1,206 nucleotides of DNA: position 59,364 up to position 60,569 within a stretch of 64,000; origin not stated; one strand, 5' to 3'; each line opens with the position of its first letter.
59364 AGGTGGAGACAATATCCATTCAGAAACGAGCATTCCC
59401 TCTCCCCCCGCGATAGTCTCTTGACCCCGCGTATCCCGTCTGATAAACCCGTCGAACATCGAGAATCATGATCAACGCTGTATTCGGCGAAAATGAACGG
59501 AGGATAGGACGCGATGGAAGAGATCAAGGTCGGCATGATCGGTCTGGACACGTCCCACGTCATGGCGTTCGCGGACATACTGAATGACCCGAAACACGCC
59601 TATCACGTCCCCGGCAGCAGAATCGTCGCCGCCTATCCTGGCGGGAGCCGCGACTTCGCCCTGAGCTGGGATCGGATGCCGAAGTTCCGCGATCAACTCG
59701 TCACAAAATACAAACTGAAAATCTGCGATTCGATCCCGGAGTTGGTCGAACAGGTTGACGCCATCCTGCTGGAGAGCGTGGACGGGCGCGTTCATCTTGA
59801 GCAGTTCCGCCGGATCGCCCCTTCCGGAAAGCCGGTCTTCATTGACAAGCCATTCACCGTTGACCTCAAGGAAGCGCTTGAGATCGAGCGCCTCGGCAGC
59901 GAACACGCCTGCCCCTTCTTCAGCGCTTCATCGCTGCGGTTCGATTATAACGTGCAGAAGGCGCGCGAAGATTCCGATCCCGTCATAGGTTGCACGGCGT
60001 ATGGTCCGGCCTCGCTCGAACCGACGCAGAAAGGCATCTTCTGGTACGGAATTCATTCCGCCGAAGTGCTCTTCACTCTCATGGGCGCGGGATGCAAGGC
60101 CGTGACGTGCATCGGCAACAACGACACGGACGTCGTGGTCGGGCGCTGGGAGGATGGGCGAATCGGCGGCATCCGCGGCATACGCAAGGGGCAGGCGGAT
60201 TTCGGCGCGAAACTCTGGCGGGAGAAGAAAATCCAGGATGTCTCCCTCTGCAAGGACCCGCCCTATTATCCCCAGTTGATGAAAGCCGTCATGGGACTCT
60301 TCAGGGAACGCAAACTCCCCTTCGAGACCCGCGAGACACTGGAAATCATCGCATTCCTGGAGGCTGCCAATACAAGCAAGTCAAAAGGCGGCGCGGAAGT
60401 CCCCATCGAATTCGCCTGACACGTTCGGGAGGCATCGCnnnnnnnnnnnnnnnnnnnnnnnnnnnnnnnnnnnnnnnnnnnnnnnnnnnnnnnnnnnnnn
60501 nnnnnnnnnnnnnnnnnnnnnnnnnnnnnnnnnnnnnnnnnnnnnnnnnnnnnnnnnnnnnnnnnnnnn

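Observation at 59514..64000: Unusual fusion of an ACC-deaminase-family PLP enzyme with a peroxiredoxin domain, followed by SCP2 and a GTG-start FAD-linked oxidase missed by the ORF track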

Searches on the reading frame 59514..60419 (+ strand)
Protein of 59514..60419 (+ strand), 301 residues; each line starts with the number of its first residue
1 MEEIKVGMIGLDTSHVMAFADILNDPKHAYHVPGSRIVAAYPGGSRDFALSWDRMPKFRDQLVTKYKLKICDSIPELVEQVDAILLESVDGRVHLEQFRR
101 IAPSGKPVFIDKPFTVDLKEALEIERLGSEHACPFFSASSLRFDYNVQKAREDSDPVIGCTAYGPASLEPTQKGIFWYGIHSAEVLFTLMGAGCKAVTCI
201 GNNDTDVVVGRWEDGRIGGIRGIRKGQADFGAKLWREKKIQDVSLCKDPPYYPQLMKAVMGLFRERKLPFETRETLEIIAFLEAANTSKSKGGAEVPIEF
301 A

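Call 6: search_protein_families(library=pfam, proteins=[window:59514-60419:+], max_evalue=0.01)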
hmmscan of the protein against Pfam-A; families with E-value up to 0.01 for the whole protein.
window:59514-60419:+ (301 aa): 2 families
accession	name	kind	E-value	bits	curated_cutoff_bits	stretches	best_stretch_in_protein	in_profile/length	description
PF01408.29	GFO_IDH_MocA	-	8.6e-06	26.9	24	1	5-134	2-115/120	Oxidoreductase family, NAD-binding Rossmann fold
PF22059.2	GumK_N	-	0.0015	19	27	1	57-109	87-139/171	Glucuronosyltransferase GumK, N-terminal domain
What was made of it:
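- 59514..60419 (+): Gfo/Idh/MocA-like NAD(P) oxidoreductase, 301 aa. It is the first gene of the co-directional block and is not conserved next to the module elsewhere. Pfam GFO_IDH_MocA 26.9 bits, GA 24 (call 6).
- Checked: 59514-60419 (Pfam 26.9 bits, GA 24) (call 6).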

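Call 7: search_protein_families(library=ncbifam, proteins=[window:59514-60419:+], max_evalue=0.01)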
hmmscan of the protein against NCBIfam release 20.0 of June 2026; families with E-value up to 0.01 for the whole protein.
window:59514-60419:+ (301 aa): 1 family
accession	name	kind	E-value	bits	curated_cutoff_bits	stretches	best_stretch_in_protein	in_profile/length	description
TIGR04380.1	myo_inos_iolG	equivalog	4.3e-06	25.8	355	1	79-153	63-136/330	inositol 2-dehydrogenase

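Call 76: search_solved_structures(query=window:59514-60419:+, max_evalue=0.01)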
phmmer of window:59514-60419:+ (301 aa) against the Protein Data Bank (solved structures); distinct sequences matched with E-value up to 0.01: 7.
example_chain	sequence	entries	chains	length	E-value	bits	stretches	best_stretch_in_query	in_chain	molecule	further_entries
3e82_A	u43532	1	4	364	0.0019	20.8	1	79-131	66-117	Putative oxidoreductase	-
3hnp_A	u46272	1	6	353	0.0045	19.6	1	89-214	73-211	Oxidoreductase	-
4n54_A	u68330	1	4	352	0.0062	19.1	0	80-154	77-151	Inositol dehydrogenase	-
4mkx_A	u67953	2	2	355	0.0063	19.1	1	80-154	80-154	Inositol dehydrogenase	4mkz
6z3b_B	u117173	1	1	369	0.0075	18.8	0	79-167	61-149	Gfo/Idh/MocA family oxidoreductase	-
6z3b_A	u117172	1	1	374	0.0078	18.8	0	79-167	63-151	Gfo/Idh/MocA family oxidoreductase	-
6z3c_AAA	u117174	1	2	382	0.0081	18.7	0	79-167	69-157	Gfo/Idh/MocA family oxidoreductase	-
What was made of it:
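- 59514..60419 (+): PDB hits are only weak, E>=0.002 (call 76).
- On Gfo/Idh/MocA oxidoreductases: The protein is only 301 aa, and PDB hits are weak (call 76).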
